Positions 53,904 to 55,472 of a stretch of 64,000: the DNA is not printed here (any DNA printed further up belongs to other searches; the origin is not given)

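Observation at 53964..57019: larE-larB-larC (nickel-pincer nucleotide cofactor synthesis) without larA, directly abutting a form II CoxSLM-type molybdoenzyme cluster on the same strand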

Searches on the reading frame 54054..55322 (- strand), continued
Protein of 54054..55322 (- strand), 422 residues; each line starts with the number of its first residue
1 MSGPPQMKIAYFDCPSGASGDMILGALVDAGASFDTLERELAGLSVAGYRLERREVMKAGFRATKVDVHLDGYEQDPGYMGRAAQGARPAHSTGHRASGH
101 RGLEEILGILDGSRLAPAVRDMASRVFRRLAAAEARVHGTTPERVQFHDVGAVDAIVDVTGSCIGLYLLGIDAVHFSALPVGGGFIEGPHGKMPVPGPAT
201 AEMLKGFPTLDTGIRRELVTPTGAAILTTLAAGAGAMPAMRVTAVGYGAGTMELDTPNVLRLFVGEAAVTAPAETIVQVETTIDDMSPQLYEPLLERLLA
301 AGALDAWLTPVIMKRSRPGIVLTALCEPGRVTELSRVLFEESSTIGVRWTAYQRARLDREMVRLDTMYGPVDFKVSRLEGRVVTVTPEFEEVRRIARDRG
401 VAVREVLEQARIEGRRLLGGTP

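Call 28: find_related_loci(query=window:54054-55322:-, collection=genome_contigs, flank=10000)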
Query window:54054-55322:- (422 aa) in genome_contigs; peptide patterns used: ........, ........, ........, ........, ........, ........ (x = any residue, [..] = any of these).
198 stretches matched a pattern; 180 encode a relative of the query (tblastn E <= 1e-3); the best 80 are kept; 80 distinct loci.
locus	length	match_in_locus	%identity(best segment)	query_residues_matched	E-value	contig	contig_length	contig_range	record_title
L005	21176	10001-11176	82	7-418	0e+0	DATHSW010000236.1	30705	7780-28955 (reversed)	MAG TPA_asm: Candidatus Deferrimicrobiaceae bacterium isolate SMAG_U16061 k141_442801, whole genome shotgun sequence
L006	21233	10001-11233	80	4-418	0e+0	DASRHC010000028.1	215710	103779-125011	MAG TPA_asm: Candidatus Methylomirabilota bacterium isolate SMAG_U10074 k141_2024633, whole genome shotgun sequence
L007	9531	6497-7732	82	7-418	0e+0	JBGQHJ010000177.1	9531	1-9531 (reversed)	MAG: Candidatus Methylomirabilia bacterium isolate OBJ2_061818_070_75 k141_1460562_length_9531_cov_17.3768, whole genome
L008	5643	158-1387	72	6-420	0e+0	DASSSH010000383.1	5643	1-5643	MAG TPA_asm: Candidatus Methylomirabilota bacterium isolate SMAG_U510 k141_88552, whole genome shotgun sequence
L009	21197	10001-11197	65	5-413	2e-169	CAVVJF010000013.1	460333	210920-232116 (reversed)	MAG: uncultured Candidatus Rokubacteria bacterium isolate MFD04850.bin.2.326 genome assembly, contig: contig_26955, whol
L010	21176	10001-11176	65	4-418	5e-169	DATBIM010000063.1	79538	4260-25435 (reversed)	MAG TPA_asm: Candidatus Methylomirabilota bacterium isolate SMAG_U3894 k141_4689349, whole genome shotgun sequence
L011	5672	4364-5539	65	4-418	2e-171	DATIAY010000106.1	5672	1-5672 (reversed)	MAG TPA_asm: Candidatus Methylomirabilota bacterium isolate SMAG_U16276 k141_844652, whole genome shotgun sequence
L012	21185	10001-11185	66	7-422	8e-169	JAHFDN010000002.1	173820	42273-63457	MAG: Candidatus Rokuibacteriota bacterium isolate nzgw246 NODE_3_length_173821_cov_6.077611, whole genome shotgun sequen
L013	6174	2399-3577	67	5-418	3e-170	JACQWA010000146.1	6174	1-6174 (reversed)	MAG: Candidatus Rokuibacteriota bacterium isolate NC_groundwater_1477_Ag_S-0.65um_67_43 S_p65_S5_coassembly_k141_1757181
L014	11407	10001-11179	67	5-418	3e-168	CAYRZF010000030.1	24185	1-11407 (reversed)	MAG TPA_asm: uncultured bacterium isolate SRP119689_co1_180 genome assembly, contig: NODE_2676_length_24185_cov_19.21396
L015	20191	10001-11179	65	5-418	2e-167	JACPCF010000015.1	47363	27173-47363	MAG: Candidatus Rokuibacteriota bacterium isolate NC_groundwater_276_Ag_S-0.2um_68_12 S5_GD2017_2_S2_scaffold_373, whole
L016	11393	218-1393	65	6-418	3e-166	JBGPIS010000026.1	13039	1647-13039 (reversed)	MAG: Candidatus Methylomirabilia bacterium isolate OBJ_0618_7090110_328 k141_5181262_length_13039_cov_20.3998, whole gen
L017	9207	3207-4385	64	5-418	4e-166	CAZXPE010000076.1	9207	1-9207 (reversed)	MAG TPA_asm: uncultured bacterium isolate SRP090828_co1_86 genome assembly, contig: NODE_1483_length_9207_cov_13.188702,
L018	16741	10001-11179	65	5-418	3e-165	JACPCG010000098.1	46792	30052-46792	MAG: Candidatus Rokuibacteriota bacterium isolate NC_groundwater_277_Ag_S-0.2um_71_17 S5_GD2017_2_S2_scaffold_1634, whol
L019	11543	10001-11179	65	7-420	1e-164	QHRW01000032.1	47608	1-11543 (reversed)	MAG: Candidatus Rokuibacteriota bacterium isolate AR5 14_1009_16_40cm_scaffold_1555_curated, whole genome shotgun sequen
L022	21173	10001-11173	64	8-419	4e-163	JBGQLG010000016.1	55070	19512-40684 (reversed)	MAG: Candidatus Methylomirabilia bacterium isolate OBJ2_061818_050_43 k141_127359_length_55070_cov_25.2385, whole genome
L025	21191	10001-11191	63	2-420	1e-162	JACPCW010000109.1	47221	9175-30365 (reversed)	MAG: Candidatus Rokuibacteriota bacterium isolate NC_groundwater_293_Ag_S-0.65um_70_13 S6_GD2017_2_S65_scaffold_461, who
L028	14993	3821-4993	63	8-420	2e-162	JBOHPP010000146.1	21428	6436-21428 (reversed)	MAG: Candidatus Rokuibacteriota bacterium isolate M3-S_metawrap_bin.167 k127_560127, whole genome shotgun sequence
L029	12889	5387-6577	64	6-418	5e-162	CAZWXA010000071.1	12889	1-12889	MAG TPA_asm: uncultured bacterium isolate SRP119689_co1_6 genome assembly, contig: NODE_7109_length_12889_cov_5.453795,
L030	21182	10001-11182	62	4-419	7e-162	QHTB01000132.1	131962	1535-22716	MAG: Candidatus Rokuibacteriota bacterium isolate AR17 14_0903_12_30cm_scaffold_45_curated, whole genome shotgun sequenc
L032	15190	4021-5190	64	6-416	2e-161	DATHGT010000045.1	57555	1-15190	MAG TPA_asm: Candidatus Acidoferrum sp. isolate SMAG_U12481 k141_115441, whole genome shotgun sequence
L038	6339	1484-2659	65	7-418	2e-159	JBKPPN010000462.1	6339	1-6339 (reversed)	MAG: Candidatus Methylomirabilota bacterium isolate GS_EKS_MAG_00101 GS_EKS_000001597424, whole genome shotgun sequence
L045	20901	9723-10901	62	6-418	4e-158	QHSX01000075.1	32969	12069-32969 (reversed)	MAG: Candidatus Rokuibacteriota bacterium isolate AR20 14_0929_02_40cm_scaffold_722_curated, whole genome shotgun sequen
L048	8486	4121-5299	63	6-419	2e-157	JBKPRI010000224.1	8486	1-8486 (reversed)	MAG: Candidatus Methylomirabilota bacterium isolate GS_EKS_MAG_00053 GS_EKS_000003203737, whole genome shotgun sequence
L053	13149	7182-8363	65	6-419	2e-155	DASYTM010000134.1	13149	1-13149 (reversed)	MAG TPA_asm: Candidatus Methylomirabilota bacterium isolate SMAG_U4567 k141_2234709, whole genome shotgun sequence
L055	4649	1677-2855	61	5-418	7e-158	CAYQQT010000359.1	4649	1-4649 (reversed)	MAG TPA_asm: uncultured bacterium isolate SRP136066_co1_130 genome assembly, contig: NODE_33889_length_4649_cov_29.67522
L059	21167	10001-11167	62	9-418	5e-153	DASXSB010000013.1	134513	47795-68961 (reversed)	MAG TPA_asm: Candidatus Methylomirabilota bacterium isolate SMAG_U4655 k141_2807876, whole genome shotgun sequence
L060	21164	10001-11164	66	7-416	2e-170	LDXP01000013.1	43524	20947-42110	MAG: Candidatus Rokubacteria bacterium CSP1-6 XU13_C0013, whole genome shotgun sequence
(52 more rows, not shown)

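Call 44: search_protein_families(library=pfam, proteins=[L008:1821-5249:+, L055:3035-4030:+, L048:5412-5753:+, L013:3799-4752:+, L013:4739-5797:+, L022:11386-13176:+, L028:5114-5833:+, L032:5227-6426:+, L038:2822-4075:+, L053:8385-10154:+], max_evalue=0.001)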
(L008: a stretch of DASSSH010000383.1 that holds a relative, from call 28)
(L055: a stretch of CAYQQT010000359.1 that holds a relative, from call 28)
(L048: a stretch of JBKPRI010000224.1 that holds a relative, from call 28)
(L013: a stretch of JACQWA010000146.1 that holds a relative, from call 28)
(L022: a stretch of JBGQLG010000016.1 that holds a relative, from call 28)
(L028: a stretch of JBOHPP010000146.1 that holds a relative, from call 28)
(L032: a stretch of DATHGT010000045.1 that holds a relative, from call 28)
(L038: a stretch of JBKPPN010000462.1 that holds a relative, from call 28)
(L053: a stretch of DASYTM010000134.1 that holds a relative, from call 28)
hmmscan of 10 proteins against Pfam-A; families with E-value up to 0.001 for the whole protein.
L008:1821-5249:+ (1142 aa): 6 families
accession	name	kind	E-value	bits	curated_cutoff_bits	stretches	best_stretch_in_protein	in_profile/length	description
PF00211.25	Guanylate_cyc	-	1.2e-26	93.9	21.9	1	48-223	7-178/183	Adenylate and Guanylate cyclase catalytic domain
PF13191.12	AAA_16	-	3.8e-26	93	32.6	1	246-427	1-160/167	AAA ATPase domain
PF13424.12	TPR_12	-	5.8e-13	49.3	30.1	0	767-816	25-76/77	Tetratricopeptide repeat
PF17874.7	TPR_MalT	-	9.8e-09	35.4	45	2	756-874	12-127/336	MalT-like TPR region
PF07719.23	TPR_2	-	2.3e-05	24.6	27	0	994-1020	6-32/34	Tetratricopeptide repeat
PF00515.34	TPR_1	-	0.00084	19.5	27.8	0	995-1019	7-31/34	Tetratricopeptide repeat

L055:3035-4030:+ (331 aa): 8 families
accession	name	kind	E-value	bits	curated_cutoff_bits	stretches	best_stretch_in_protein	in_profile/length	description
PF01370.27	Epimerase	-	5.5e-60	203.2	20.9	1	14-254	2-240/240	NAD dependent epimerase/dehydratase family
PF16363.11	GDP_Man_Dehyd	-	4.9e-57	194.3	27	1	14-316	1-331/332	GDP-mannose 4,6 dehydratase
PF01073.25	3Beta_HSD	-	1.2e-29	103.7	22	1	14-242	1-230/280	3-beta hydroxysteroid dehydrogenase/isomerase family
PF02719.21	Polysacc_synt_2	-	9.4e-21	74.7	20.2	1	14-277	2-252/293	Polysaccharide biosynthesis protein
PF07993.18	NAD_binding_4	-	1.3e-14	54.5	20.1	1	15-236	1-257/258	Male sterility protein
PF04321.23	RmlD_sub_bind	-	1.3e-12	47.9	27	1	14-190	4-154/287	RmlD substrate binding domain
PF13460.12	NAD_binding_10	-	2.1e-11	44.4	27.2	1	17-165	1-128/184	NAD(P)H-binding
PF05368.20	NmrA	-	7.7e-07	29.4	27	1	14-133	6-107/298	NmrA-like family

L048:5412-5753:+ (113 aa): 3 families
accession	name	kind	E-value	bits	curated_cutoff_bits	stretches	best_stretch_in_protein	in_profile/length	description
PF07883.17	Cupin_2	-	3.9e-07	30.1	27.2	1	19-81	8-64/70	Cupin domain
PF03079.20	ARD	-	0.00046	20.9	27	1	26-80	89-142/157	ARD/ARD' family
PF07385.18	Lyx_isomer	-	0.00067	19.4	20.8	0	8-42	86-120/222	D-lyxose isomerase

L013:3799-4752:+ (317 aa): 2 families
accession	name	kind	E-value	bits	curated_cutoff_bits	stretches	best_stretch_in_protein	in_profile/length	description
PF00676.26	E1_dh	-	5.4e-81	272.3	22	1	16-309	5-300/300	Dehydrogenase E1 component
PF02775.26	TPP_enzyme_C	-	0.00033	20.9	21.9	0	111-231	27-149/151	Thiamine pyrophosphate enzyme, C-terminal TPP binding domain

L013:4739-5797:+ (352 aa): 3 families
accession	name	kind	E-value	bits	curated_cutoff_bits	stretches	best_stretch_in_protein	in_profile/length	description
PF02779.29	Transket_pyr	-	7.4e-38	130.3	27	1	13-180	2-171/174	Transketolase, pyrimidine binding domain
PF02780.25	Transketolase_C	-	5.3e-32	110.8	25.9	1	222-343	1-124/124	Transketolase, C-terminal domain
PF17147.9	PFOR_II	-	0.00061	20.6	27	0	232-312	2-81/102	Pyruvate:ferredoxin oxidoreductase core domain II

L022:11386-13176:+ (596 aa): 1 family
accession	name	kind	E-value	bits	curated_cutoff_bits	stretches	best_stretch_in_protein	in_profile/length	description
PF01833.30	TIG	-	0.0008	19.8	20.9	0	140-185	1-45/84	IPT/TIG domain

L028:5114-5833:+ (239 aa): 2 families
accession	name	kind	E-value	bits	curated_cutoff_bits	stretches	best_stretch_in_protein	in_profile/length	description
PF12706.13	Lactamase_B_2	-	5.4e-21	75.5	27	1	22-208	34-199/200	Beta-lactamase superfamily domain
PF00753.33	Lactamase_B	-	5.1e-09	36.8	22.7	1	11-149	36-161/196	Metallo-beta-lactamase superfamily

L032:5227-6426:+ (399 aa): 1 family
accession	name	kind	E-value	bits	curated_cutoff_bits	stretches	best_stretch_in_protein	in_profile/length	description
PF03702.20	AnmK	-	4.5e-83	279.8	24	1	5-366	3-364/367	Anhydro-N-acetylmuramic acid kinase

L038:2822-4075:+ (417 aa): 1 family
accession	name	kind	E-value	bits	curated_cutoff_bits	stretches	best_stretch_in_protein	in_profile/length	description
PF07690.21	MFS_1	-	3.5e-29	102.3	33.4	2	26-204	4-187/347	Major Facilitator Superfamily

L053:8385-10154:+ (589 aa): 9 families
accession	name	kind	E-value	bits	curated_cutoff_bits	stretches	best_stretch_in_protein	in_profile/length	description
PF07719.23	TPR_2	-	2.1e-11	43.5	27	0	497-523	7-33/34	Tetratricopeptide repeat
PF00515.34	TPR_1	-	7.3e-11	41.9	27.8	0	498-524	8-34/34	Tetratricopeptide repeat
PF14559.12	TPR_19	-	2.5e-10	40.9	25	1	504-566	4-67/68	Tetratricopeptide repeat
PF13414.12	TPR_11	-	8.6e-09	35.4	26.8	0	357-381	10-34/42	TPR repeat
PF13428.12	TPR_14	-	2.5e-08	34.2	23.5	0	498-524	8-34/44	Tetratricopeptide repeat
PF13431.12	TPR_17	-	9.9e-07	29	24.4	0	364-383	2-21/34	Tetratricopeptide repeat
PF00211.25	Guanylate_cyc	-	3.8e-05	23.8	21.9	1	12-162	9-172/183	Adenylate and Guanylate cyclase catalytic domain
PF13424.12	TPR_12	-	3.9e-05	24.2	30.1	0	460-520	9-74/77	Tetratricopeptide repeat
PF13176.12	TPR_7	-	0.00031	21.1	27.9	0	457-479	2-24/36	Tetratricopeptide repeat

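Call 45: search_protein_families(library=pfam, proteins=[L053:10453-11493:+, L059:11816-12619:+, L030:11217-12404:+, L030:12409-12876:+, L017:5171-5635:+, L012:12324-12815:+, L012:12887-14659:+, L012:14656-16035:+, L015:11242-12183:-, L025:11240-12991:-], max_evalue=0.001)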
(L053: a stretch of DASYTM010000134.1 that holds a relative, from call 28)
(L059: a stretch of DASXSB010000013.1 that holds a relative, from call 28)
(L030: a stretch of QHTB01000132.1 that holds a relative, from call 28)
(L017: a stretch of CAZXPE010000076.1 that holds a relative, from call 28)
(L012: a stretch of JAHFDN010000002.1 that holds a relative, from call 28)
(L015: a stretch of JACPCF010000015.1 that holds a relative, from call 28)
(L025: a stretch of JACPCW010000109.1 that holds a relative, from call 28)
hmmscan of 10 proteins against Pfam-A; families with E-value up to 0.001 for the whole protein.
L053:10453-11493:+ (346 aa): 1 family
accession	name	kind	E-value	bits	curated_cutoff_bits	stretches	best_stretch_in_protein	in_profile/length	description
PF01569.27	PAP2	-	4.8e-08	33.3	27.2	1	166-305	8-122/130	PAP2 superfamily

L059:11816-12619:+ (267 aa): 6 families
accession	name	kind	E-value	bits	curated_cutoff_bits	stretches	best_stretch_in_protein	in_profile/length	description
PF13401.12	AAA_22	-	2.3e-22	80.2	27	1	1-125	8-130/130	AAA domain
PF13191.12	AAA_16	-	7.6e-08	33.5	32.6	1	1-107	27-162/167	AAA ATPase domain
PF09848.15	SLFN-g3_helicase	-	6.5e-05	22.8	24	1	2-91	5-93/354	Schlafen group 3, DNA/RNA helicase domain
PF13245.12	AAA_19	-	0.00018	22.1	25.1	1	1-99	14-112/134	AAA domain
PF13604.12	AAA_30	-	0.00022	21.4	27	1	2-102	22-113/191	AAA domain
PF07728.20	AAA_5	-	0.00073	20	22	0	2-100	3-89/139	AAA domain (dynein-related subfamily)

L030:11217-12404:+ (395 aa): 1 family
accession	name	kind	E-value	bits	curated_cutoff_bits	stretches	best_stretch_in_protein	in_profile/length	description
PF01557.24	FAA_hydrolase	-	3.8e-08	33.7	23.9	1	185-367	34-214/214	Fumarylacetoacetate (FAA) hydrolase C-terminal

L030:12409-12876:+ (155 aa): 1 family
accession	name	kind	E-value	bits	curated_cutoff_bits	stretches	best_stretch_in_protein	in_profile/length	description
PF03243.20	MerB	-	2.9e-09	37.4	27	1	73-137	4-66/126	Alkylmercury lyase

L017:5171-5635:+ (154 aa): 1 family
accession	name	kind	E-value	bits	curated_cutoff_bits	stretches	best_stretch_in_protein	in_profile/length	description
PF01136.24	Peptidase_U32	-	4.8e-08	33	22.4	1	13-60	155-202/233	Peptidase family U32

L012:12324-12815:+ (163 aa): 14 families
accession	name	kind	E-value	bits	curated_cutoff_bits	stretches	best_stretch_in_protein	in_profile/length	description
PF12838.12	Fer4_7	-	2.2e-15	57.3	27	3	53-100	1-51/52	4Fe-4S dicluster domain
PF12837.12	Fer4_6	-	4.6e-15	55.2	25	2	7-24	3-20/24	4Fe-4S binding domain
PF00037.32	Fer4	-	3.9e-14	52.2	21.1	2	81-102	2-23/24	4Fe-4S binding domain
PF13247.11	Fer4_11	-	2.2e-12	47.5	26.2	1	48-133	4-96/100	4Fe-4S dicluster domain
PF13237.11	Fer4_10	-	9e-11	42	25.5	3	51-98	6-53/53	4Fe-4S dicluster domain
PF14697.11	Fer4_21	-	9.7e-11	42.1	35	1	53-99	7-53/59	4Fe-4S dicluster domain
PF12797.12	Fer4_2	-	1.3e-10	40.9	24.5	2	81-99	4-22/22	4Fe-4S binding domain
PF12800.12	Fer4_4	-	1.9e-10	40.6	24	0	10-24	1-15/17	4Fe-4S binding domain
PF13187.11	Fer4_9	-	3e-10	40.4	27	2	12-71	1-52/52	4Fe-4S dicluster domain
PF13183.11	Fer4_8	-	2.3e-07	31.7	27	1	11-69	3-67/68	4Fe-4S dicluster domain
PF13484.11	Fer4_16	-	9.1e-07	30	30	0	54-74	2-20/66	4Fe-4S double cluster binding domain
PF12798.12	Fer4_3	-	2.1e-05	25.4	27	0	87-100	1-14/15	4Fe-4S binding domain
PF25160.1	LdpA_Fe-S-bd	-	2.5e-05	24.4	27.6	1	62-102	9-43/49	LdpA Fe-S cluster-binding domain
PF13534.11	Fer4_17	-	0.00059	20.8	22.2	0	87-102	2-17/61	4Fe-4S dicluster domain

L012:12887-14659:+ (590 aa): 2 families
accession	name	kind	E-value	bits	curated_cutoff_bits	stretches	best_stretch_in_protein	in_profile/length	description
PF01314.23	AFOR_C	-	1.8e-135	452.4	27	1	202-587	8-385/385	Aldehyde ferredoxin oxidoreductase, domains 2 & 3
PF02730.20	AFOR_N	-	1.4e-76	257.1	29.8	1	2-182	21-199/199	Aldehyde ferredoxin oxidoreductase, N-terminal domain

L012:14656-16035:+ (459 aa): 6 families
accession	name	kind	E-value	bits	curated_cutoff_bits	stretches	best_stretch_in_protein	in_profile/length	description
PF07992.20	Pyr_redox_2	-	2.4e-54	185.1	26.1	1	3-279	2-278/291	Pyridine nucleotide-disulphide oxidoreductase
PF00070.33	Pyr_redox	-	1.8e-12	48.1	22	1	142-220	1-80/82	Pyridine nucleotide-disulphide oxidoreductase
PF13454.12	NAD_binding_9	-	2.4e-10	41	21.8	0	196-236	115-154/155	FAD-NAD(P)-binding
PF18267.7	Rubredoxin_C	-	1.2e-06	28.8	25.9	1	317-374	2-60/70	Rubredoxin NAD+ reductase C-terminal domain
PF13738.12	Pyr_redox_3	-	1.6e-06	28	30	1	75-271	103-305/305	Pyridine nucleotide-disulphide oxidoreductase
PF03486.20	HI0933_like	-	0.00022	21.2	50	0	4-22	3-21/244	HI0933-like protein Rossmann domain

L015:11242-12183:- (313 aa): 0 families

L025:11240-12991:- (583 aa): 25 families
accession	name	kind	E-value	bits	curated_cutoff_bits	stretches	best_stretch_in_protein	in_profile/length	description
PF13432.12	TPR_16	-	1.2e-45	153.9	32.7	7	62-122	1-61/65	Tetratricopeptide repeat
PF14559.12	TPR_19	-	5.5e-44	148.8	25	8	278-340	4-66/68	Tetratricopeptide repeat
PF07719.23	TPR_2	-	4.4e-42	139.2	27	2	504-535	2-33/34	Tetratricopeptide repeat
PF13428.12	TPR_14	-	7.6e-34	113.1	23.5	2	299-341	1-43/44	Tetratricopeptide repeat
PF23914.1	TPR_CcmH_CycH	-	2.4e-29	102.7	42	1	29-118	55-147/158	Cytochrome c-type biogenesis protein H TPR domain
PF13424.12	TPR_12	-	1.4e-27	96.1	30.1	3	470-534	5-76/77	Tetratricopeptide repeat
PF13431.12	TPR_17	-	2.4e-26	90.2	24.4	0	457-489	2-33/34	Tetratricopeptide repeat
PF00515.34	TPR_1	-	3e-26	90.6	27.8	0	542-567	6-31/34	Tetratricopeptide repeat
PF13181.12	TPR_8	-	5e-21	73.5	25.7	0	541-567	5-31/34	Tetratricopeptide repeat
PF13174.12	TPR_6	-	5.7e-17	61.6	26.3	0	98-120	6-28/33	Tetratricopeptide repeat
PF13414.12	TPR_11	-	6.2e-17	61.4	26.8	0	512-551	3-42/42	TPR repeat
PF07721.20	TPR_4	-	1.5e-16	59.7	27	0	94-116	3-25/26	Tetratricopeptide repeat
PF12895.13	ANAPC3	-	1.6e-15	57.6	27.2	0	82-149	13-79/82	Anaphase-promoting complex, cyclosome, subunit 3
PF13176.12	TPR_7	-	1.7e-08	34.3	27.9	0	97-122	4-28/36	Tetratricopeptide repeat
PF24575.1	TPR_Slam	-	3e-08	34.5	35.2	0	135-182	56-103/104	Surface lipoprotein assembly modifier, N-terminal TPR repeats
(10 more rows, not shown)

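Call 57: search_protein_families(library=ncbifam, proteins=[L012:11276-12316:+, L055:3035-4030:+, L048:5412-5753:+], max_evalue=1)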
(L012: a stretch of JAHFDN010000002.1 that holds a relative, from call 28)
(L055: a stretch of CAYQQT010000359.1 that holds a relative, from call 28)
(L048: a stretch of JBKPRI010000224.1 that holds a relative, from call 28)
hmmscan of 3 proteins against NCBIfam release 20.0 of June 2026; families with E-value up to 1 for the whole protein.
L012:11276-12316:+ (346 aa): 1 family
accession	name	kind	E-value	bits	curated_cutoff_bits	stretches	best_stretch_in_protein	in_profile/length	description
NF009828.0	PRK13303.1-3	subfamily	0.11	11.6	177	1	98-167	67-137/263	aspartate dehydrogenase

L055:3035-4030:+ (331 aa): 36 families (the best 25 are shown)
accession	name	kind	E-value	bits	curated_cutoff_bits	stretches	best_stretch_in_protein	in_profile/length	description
NF011728.1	PRK15181.1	equivalog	3.3e-68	230.2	760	1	12-321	17-337/348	Vi polysaccharide biosynthesis UDP-N-acetylglucosaminuronic acid C-4 epimerase TviC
TIGR01179.1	galE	equivalog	3.8e-56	190.3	262.3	1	14-309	3-312/332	UDP-glucose 4-epimerase GalE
TIGR04180.1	EDH_00030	hypoth_equivalog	3.6e-53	180.6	475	1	14-307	2-295/297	NAD-dependent 4,6-dehydratase LegB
TIGR01181.1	dTDP_gluc_dehyt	equivalog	2e-45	155.3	365.1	1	12-323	1-313/321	dTDP-glucose 4,6-dehydratase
NF007956.0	PRK10675.1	subfamily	2.5e-38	132.1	394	1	13-311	3-319/338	UDP-glucose 4-epimerase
TIGR02197.1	heptose_epim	equivalog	9.3e-38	130.1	274.6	1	14-319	2-311/316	ADP-glyceromanno-heptose 6-epimerase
TIGR03466.1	HpnA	hypoth_equivalog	1.6e-28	99.6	367.65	2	13-161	3-145/327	hopanoid-associated sugar epimerase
NF007582.0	PRK10217.1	equivalog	1.2e-27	96.9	698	1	12-323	3-333/355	dTDP-glucose 4,6-dehydratase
NF007490.0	PRK10084.1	subfamily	9.2e-27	94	649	1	13-322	3-335/361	dTDP-glucose 4,6-dehydratase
NF042422.1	oxyalk_red_OleD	equivalog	2.2e-24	86.4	580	2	13-281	3-259/329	2-alkyl-3-oxoalkanoate reductase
NF052578.1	StrlDmthSdmBMthl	equivalog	6.1e-22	78.8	600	1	14-284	4-257/328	sterol demethylase protein SdmB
NF043036.1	ErythonDh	equivalog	3.5e-21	75.7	325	1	14-279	4-273/321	D-erythronate dehydrogenase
TIGR02622.1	CDP_4_6_dhtase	equivalog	1.8e-20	73.4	278.45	1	12-323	6-332/352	CDP-glucose 4,6-dehydratase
NF047922.1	GDPFucSynFcl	equivalog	6.4e-20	71.8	500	1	110-321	82-301/308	GDP-L-fucose synthase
NF042423.1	oxyalk_red_Shew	equivalog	5.1e-19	68.5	580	1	13-271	11-256/331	2-alkyl-3-oxoalkanoate reductase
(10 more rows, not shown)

L048:5412-5753:+ (113 aa): 4 families
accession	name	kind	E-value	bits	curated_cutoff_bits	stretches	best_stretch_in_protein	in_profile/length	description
TIGR04366.1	cupin_WbuC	subfamily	0.0026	17.6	42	1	21-81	46-110/132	WbuC family cupin fold metalloprotein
TIGR01479.1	GMP_PMI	equivalog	0.0049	15.7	372.95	1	7-98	373-464/467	mannose-1-phosphate guanylyltransferase/mannose-6-phosphate isomerase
TIGR03890.1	nif11_cupin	hypoth_equivalog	0.017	14.8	159.45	1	51-75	133-157/171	Nif11 domain/cupin domain-containing protein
NF051472.1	LyManIsomGneg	equivalog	0.049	13.1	350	1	8-43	86-122/227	D-lyxose/D-mannose isomerase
